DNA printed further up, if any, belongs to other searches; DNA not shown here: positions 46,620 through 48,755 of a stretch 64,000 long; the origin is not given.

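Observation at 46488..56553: AOR-family pterin enzyme linked to a Sec-HdrA/MvhD fusion and an Flx/sulfhydrogenase-type NAD(P)H module, with no HdrB: candidate electron-bifurcating oxidoreductase of unknown composition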

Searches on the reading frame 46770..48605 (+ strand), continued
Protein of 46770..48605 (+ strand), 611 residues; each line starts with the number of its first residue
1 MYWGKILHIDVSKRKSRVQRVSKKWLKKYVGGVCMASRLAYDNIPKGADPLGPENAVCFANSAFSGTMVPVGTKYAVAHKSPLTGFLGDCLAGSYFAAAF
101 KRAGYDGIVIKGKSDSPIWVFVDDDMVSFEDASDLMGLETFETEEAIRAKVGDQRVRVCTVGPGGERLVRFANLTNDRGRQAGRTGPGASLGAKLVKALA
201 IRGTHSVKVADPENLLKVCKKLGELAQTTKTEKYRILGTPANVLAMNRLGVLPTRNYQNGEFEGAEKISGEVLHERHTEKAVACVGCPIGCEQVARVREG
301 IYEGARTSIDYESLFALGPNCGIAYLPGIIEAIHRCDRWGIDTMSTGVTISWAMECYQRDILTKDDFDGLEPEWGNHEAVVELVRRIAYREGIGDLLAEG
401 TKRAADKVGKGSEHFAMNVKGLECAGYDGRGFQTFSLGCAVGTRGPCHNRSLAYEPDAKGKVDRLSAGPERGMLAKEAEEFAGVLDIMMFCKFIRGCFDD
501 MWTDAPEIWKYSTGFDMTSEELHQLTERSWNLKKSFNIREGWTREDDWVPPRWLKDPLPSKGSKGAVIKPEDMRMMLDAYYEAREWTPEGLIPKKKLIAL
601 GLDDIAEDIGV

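Call 25: find_encoding_contigs(protein=P0084, flank=10000, max_places=1)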
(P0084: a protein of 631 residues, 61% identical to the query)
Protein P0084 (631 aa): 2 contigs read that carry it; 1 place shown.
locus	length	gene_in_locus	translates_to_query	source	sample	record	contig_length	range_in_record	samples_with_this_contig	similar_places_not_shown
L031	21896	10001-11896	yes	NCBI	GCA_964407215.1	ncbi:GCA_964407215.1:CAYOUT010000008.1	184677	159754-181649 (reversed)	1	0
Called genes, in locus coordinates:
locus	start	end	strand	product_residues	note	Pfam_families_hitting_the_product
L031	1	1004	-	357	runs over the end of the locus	PF03706:LPG_synthase_TM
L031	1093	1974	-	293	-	PF00535:Glycos_transf_2, PF10111:Glyco_tranf_2_2 (weak)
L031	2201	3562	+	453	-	PF10509:GalKase_gal_bdg, PF00288:GHMP_kinases_N, PF08544:GHMP_kinases_C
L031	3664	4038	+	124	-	PF09719:C_GCAxxG_C_C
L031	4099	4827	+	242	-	PF00149:Metallophos, PF12850:Metallophos_2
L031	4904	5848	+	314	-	PF14257:DUF4349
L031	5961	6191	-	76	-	PF12732:YtxH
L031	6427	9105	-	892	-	PF00133:tRNA-synt_1, PF09334:tRNA-synt_1g, PF13603:tRNA-synt_1_2 (weak), PF08264:Anticodon_1, PF10458:Val_tRNA-synt_C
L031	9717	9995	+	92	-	-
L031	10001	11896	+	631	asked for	PF02730:AFOR_N, PF01314:AFOR_C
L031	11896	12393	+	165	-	PF13237:Fer4_10 (faint), PF13187:Fer4_9 (faint), PF13247:Fer4_11, PF12838:Fer4_7 (weak), PF00037:Fer4, PF12837:Fer4_6 (weak)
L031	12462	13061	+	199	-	PF01946:Thi4 (faint), PF00890:FAD_binding_2 (weak), PF01134:GIDA (weak), PF01266:DAO (faint), PF12831:FAD_oxidored, PF13450:NAD_binding_8 (faint)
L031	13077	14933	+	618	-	PF00037:Fer4 (weak), PF13237:Fer4_10 (weak), PF12838:Fer4_7 (weak), PF13187:Fer4_9 (weak), PF12838:Fer4_7 (weak), PF13187:Fer4_9, PF13237:Fer4_10 (weak), PF02662:FlpD, +8 more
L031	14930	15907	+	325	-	PF13183:Fer4_8 (weak), PF13187:Fer4_9 (weak), PF13534:Fer4_17 (weak), PF00037:Fer4, PF12837:Fer4_6 (weak), PF14697:Fer4_21, PF12838:Fer4_7, PF02662:FlpD, +4 more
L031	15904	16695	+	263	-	-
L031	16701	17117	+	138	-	PF04879:Molybdop_Fe4S4, PF00384:Molybdopterin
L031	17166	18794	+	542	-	PF00384:Molybdopterin, PF01568:Molydop_binding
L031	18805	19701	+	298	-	PF13534:Fer4_17 (faint), PF00037:Fer4 (weak), PF13237:Fer4_10 (weak), PF12838:Fer4_7, PF13187:Fer4_9 (weak), PF00037:Fer4 (weak), PF12838:Fer4_7 (weak), PF13237:Fer4_10 (weak), +7 more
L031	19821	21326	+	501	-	PF01225:Mur_ligase (weak), PF08245:Mur_ligase_M, PF02875:Mur_ligase_C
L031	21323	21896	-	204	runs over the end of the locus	-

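Call 55: search_protein_families(library=ncbifam, proteins=[L031:15904-16695:+, L031:16701-17117:+, L031:17166-18794:+, L003:15919-16896:+, L003:16872-18395:+], max_evalue=1e-8)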
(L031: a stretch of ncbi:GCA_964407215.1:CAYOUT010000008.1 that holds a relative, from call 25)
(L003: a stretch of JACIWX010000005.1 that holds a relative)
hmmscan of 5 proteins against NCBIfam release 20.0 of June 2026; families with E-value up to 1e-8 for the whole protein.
L031:15904-16695:+ (263 aa): 0 families

L031:16701-17117:+ (138 aa): 17 families
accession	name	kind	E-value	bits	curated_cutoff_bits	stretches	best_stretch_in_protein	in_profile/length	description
TIGR01591.1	Fdh-alpha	equivalog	1.5e-49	168.7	666.25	1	11-138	1-128/672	formate dehydrogenase subunit alpha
NF047855.1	AssmNtatRedNasC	equivalog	6.3e-27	94.2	1100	1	7-138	19-152/708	assimilatory nitrate reductase catalytic subunit NasC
TIGR01973.1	NuoG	equivalog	2.8e-21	75.9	470.05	1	6-136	212-338/606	NADH-quinone oxidoreductase subunit NuoG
NF010055.0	PRK13532.1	equivalog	9.7e-21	73.7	904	1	11-137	45-178/830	nitrate reductase catalytic subunit NapA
NF041323.1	Nitr_red_NasA_Halo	equivalog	2.1e-20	72.8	1000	1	15-134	2-121/673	assimilatory nitrate reductase NasA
TIGR01706.1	NAPA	equivalog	2.3e-20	72.5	930.55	1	10-137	44-178/830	periplasmic nitrate reductase subunit alpha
NF005895.0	PRK07860.1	equivalog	2.9e-17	62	802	1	8-137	236-361/811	NADH-quinone oxidoreductase subunit G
NF012032.0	PRK15488.1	equivalog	3.1e-17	61.9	694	1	7-132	42-168/759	thiosulfate reductase PhsA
NF041513.1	formate_DH_Act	exception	7.9e-16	57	1400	1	8-134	42-181/1067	formate dehydrogenase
NF041783.2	mnquin_red_QrcB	equivalog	1.2e-15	56.7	440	1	7-95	51-140/695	menaquinone reductase molybdopterin-binding-like subunit QrcB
TIGR01553.1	formate-DH-alph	equivalog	7.2e-14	50.5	814.2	1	9-134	45-190/1009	formate dehydrogenase-N subunit alpha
TIGR01701.1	Fdhalpha-like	subfamily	3.1e-13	48.8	582.15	1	59-138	95-171/744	FdhF/YdeP family oxidoreductase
TIGR02166.1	dmsA_ynfE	subfamily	8.7e-13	47.2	777.7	1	9-104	46-149/794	DMSO/selenate family reductase complex A subunit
NF041884.1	selenate_YnfF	exception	6.5e-11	40.8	1650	1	10-106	48-152/798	selenate/tellurate reductase subunit YnfF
NF041714.1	arsenate_red_ArrA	equivalog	1.1e-10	40.4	1600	1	9-136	51-185/848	arsenate respiratory reductase molybdopterin-containing subunit ArrA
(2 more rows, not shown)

L031:17166-18794:+ (542 aa): 26 families (the best 25 are shown)
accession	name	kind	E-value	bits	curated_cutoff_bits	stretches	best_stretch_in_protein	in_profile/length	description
TIGR01591.1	Fdh-alpha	equivalog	4e-187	623.3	666.25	1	1-533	146-671/672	formate dehydrogenase subunit alpha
NF047855.1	AssmNtatRedNasC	equivalog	1.3e-124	417.1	1100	1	1-535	171-707/708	assimilatory nitrate reductase catalytic subunit NasC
NF041323.1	Nitr_red_NasA_Halo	equivalog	9.4e-80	269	1000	1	10-535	152-673/673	assimilatory nitrate reductase NasA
NF041513.1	formate_DH_Act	exception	1.7e-68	231.4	1400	4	96-210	388-506/1067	formate dehydrogenase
NF010055.0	PRK13532.1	equivalog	1.8e-63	215.1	904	2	95-332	327-571/830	nitrate reductase catalytic subunit NapA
TIGR01706.1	NAPA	equivalog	8.1e-61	206.3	930.55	2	91-332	323-571/830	periplasmic nitrate reductase subunit alpha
TIGR01553.1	formate-DH-alph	equivalog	2.5e-60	204.3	814.2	4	97-207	360-474/1009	formate dehydrogenase-N subunit alpha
TIGR01701.1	Fdhalpha-like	subfamily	9.2e-57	192.7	582.15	1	5-536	193-743/744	FdhF/YdeP family oxidoreductase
NF012032.0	PRK15488.1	equivalog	1.2e-40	139.3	694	1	9-332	195-527/759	thiosulfate reductase PhsA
TIGR00509.1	bisC_fam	subfamily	9.4e-38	130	1017.55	1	28-333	193-511/772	molybdopterin guanine dinucleotide-containing S/N-oxide reductase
TIGR02693.1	arsenite_ox_L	equivalog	5.2e-37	127.3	359.05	3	41-179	268-420/806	arsenate reductase (azurin) large subunit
TIGR03479.1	DMSO_red_II_alp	subfamily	1.8e-33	115.7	984.75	1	96-333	388-644/913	molybdopterin-dependent oxidoreductase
TIGR02166.1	dmsA_ynfE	subfamily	2.2e-30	105.4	777.7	1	3-332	204-557/794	DMSO/selenate family reductase complex A subunit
NF007406.0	PRK09939.1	equivalog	1.2e-25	89.9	1473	1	82-269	308-487/759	acid resistance putative oxidoreductase YdeP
NF005895.0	PRK07860.1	equivalog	1.5e-21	76.1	802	1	183-334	510-660/811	NADH-quinone oxidoreductase subunit G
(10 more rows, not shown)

L003:15919-16896:+ (325 aa): 4 families
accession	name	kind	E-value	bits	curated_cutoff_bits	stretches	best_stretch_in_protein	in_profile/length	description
NF045875.1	F420_non_VhuG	exception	2.4e-62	210.8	450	1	3-315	1-282/286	F420-non-reducing hydrogenase subunit VhuG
NF040831.1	sulfhyd_ShyD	equivalog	1.8e-17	63.8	460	0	7-187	1-151/240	NAD(P)-dependent hydrogenase/sulfhydrogenase 2 subunit delta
NF040836.1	sulfhyd_HydD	equivalog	3.6e-16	59.1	500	1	5-121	4-113/261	NADPH-dependent hydrogenase/sulfhydrogenase 1 subunit delta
TIGR03294.1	FrhG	equivalog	1.6e-10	41.2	245.5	0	14-103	9-94/228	coenzyme F420 hydrogenase subunit gamma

L003:16872-18395:+ (507 aa): 8 families
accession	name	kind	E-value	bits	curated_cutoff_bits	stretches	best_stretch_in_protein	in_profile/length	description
NF041785.2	VhuA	equivalog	1.4e-116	389.5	800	1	12-440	2-416/418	F420-non-reducing hydrogenase Vhu subunit A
NF040828.1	sulfhyd_ShyA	equivalog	5.6e-43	147.4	700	2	312-472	256-412/415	NAD(P)-dependent hydrogenase/sulfhydrogenase 2 subunit alpha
NF033181.1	NiFeSe_hydrog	equivalog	6.4e-42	144.1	600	2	12-133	2-122/507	nickel-dependent hydrogenase large subunit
NF045518.1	H2_NiFeSe_large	exception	1.3e-39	136.4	780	1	13-473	3-482/485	NiFeSe hydrogenase large subunit HysA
TIGR03295.1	frhA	equivalog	2.1e-38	132.4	392.5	1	11-222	2-205/412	coenzyme F420 hydrogenase subunit alpha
NF040832.1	sulfhyd_HydA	equivalog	5.5e-30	104.8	880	1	14-472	5-423/426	NADPH-dependent hydrogenase/sulfhydrogenase 1 subunit alpha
NF007778.0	PRK10467.1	equivalog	2.9e-24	85.3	969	1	11-127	2-117/567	hydrogenase 2 large subunit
NF007550.0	PRK10170.1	equivalog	2.1e-19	69.4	1101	1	12-132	17-137/597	Ni/Fe-hydrogenase large subunit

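Call 57: search_protein_families(library=pfam, proteins=[L031:15904-16695:+, L008:15725-16621:+, L008:15066-15749:+, L003:14896-15906:+], max_evalue=0.01)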
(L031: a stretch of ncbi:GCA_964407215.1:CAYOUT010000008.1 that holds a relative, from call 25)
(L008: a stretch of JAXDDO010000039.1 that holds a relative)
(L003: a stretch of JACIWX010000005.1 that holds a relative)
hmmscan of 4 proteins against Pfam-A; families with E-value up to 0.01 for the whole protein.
L031:15904-16695:+ (263 aa): 7 families
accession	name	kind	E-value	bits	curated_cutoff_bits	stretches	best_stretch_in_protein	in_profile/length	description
PF13187.11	Fer4_9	-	0.0023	18.4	27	0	202-226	34-50/52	4Fe-4S dicluster domain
PF13183.11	Fer4_8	-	0.0024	18.8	27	1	159-227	3-68/68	4Fe-4S dicluster domain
PF13746.11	Fer4_18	-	0.003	18.2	27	0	206-227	54-75/114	4Fe-4S dicluster domain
PF12797.12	Fer4_2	-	0.0034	17.7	24.5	1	211-225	8-22/22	4Fe-4S binding domain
PF13534.11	Fer4_17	-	0.0038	18.2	22.2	0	160-227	1-60/61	4Fe-4S dicluster domain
PF12800.12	Fer4_4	-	0.006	17.3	24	0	211-225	2-16/17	4Fe-4S binding domain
PF00037.32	Fer4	-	0.0062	16.7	21.1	1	211-226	6-21/24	4Fe-4S binding domain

L008:15725-16621:+ (298 aa): 1 family
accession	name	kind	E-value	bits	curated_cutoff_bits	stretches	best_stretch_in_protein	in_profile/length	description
PF02754.22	CCG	-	1.2e-26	93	20.6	2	12-95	1-85/85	Cysteine-rich domain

L008:15066-15749:+ (227 aa): 7 families
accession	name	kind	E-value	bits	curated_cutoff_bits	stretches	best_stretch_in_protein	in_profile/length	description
PF13183.11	Fer4_8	-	1.8e-10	41.7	27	1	25-85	3-68/68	4Fe-4S dicluster domain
PF13534.11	Fer4_17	-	9.9e-09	36.1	22.2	1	26-85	1-60/61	4Fe-4S dicluster domain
PF13187.11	Fer4_9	-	2.6e-08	34.2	27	1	26-84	1-50/52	4Fe-4S dicluster domain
PF13237.11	Fer4_10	-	5.2e-07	29.9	25.5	1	26-82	8-53/53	4Fe-4S dicluster domain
PF12838.12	Fer4_7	-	8.4e-06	26.6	27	1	26-85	1-52/52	4Fe-4S dicluster domain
PF12797.12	Fer4_2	-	0.0015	18.8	24.5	0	67-82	6-21/22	4Fe-4S binding domain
PF00037.32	Fer4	-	0.006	16.8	21.1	0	70-84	7-21/24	4Fe-4S binding domain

L003:14896-15906:+ (336 aa): 14 families
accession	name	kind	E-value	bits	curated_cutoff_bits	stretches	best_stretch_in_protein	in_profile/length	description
PF02662.21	FlpD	-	1.5e-33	115.9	22.3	1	210-326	2-120/123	Methyl-viologen-reducing hydrogenase, delta subunit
PF12838.12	Fer4_7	-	7.7e-16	58.7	27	4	124-173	2-50/52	4Fe-4S dicluster domain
PF13534.11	Fer4_17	-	1.1e-15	58.3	22.2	1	32-93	1-61/61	4Fe-4S dicluster domain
PF13187.11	Fer4_9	-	4.6e-15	55.8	27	2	32-91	1-50/52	4Fe-4S dicluster domain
PF00037.32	Fer4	-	1e-14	54.1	21.1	2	118-139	2-23/24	4Fe-4S binding domain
PF13183.11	Fer4_8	-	5.2e-14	53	27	1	30-92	2-68/68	4Fe-4S dicluster domain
PF13484.11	Fer4_16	-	1.2e-10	42.4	30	2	78-137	2-66/66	4Fe-4S double cluster binding domain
PF25160.1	LdpA_Fe-S-bd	-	1.2e-08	35.1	27.6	1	154-181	21-48/49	LdpA Fe-S cluster-binding domain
PF14697.11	Fer4_21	-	1.9e-08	34.7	35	1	117-177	1-58/59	4Fe-4S dicluster domain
PF13237.11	Fer4_10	-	2.7e-08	34.1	25.5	1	118-172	3-53/53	4Fe-4S dicluster domain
PF12797.12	Fer4_2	-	9e-06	25.8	24.5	0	117-136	3-22/22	4Fe-4S binding domain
PF12800.12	Fer4_4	-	1e-05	25.9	24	1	122-137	2-17/17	4Fe-4S binding domain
PF12837.12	Fer4_6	-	0.0001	22.5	25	1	116-139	1-24/24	4Fe-4S binding domain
PF12798.12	Fer4_3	-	0.0037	18.4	27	0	124-138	1-15/15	4Fe-4S binding domain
